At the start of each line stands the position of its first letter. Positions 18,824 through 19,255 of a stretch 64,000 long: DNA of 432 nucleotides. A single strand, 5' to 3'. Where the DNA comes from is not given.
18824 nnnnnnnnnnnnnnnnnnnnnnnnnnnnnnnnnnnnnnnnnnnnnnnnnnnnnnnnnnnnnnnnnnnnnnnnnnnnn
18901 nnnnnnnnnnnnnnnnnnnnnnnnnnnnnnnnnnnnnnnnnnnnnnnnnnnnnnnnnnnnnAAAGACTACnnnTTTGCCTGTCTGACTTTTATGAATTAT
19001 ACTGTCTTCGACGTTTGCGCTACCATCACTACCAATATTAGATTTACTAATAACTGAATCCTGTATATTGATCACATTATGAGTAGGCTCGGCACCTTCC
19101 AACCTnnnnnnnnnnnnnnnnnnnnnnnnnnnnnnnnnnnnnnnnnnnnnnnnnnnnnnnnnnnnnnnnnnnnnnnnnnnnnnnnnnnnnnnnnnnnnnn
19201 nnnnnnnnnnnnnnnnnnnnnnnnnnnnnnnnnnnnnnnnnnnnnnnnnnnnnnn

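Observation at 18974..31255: Shared C-terminal '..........' peptide on three unrelated proteins of the island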

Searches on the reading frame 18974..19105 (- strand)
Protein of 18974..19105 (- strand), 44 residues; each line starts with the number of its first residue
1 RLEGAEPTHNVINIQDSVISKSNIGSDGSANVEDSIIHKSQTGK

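Call 65: search_protein_families(library=pfam, proteins=[window:18974-19105:-], max_evalue=10)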
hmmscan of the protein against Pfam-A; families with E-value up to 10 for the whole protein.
seq(44 aa): 0 families
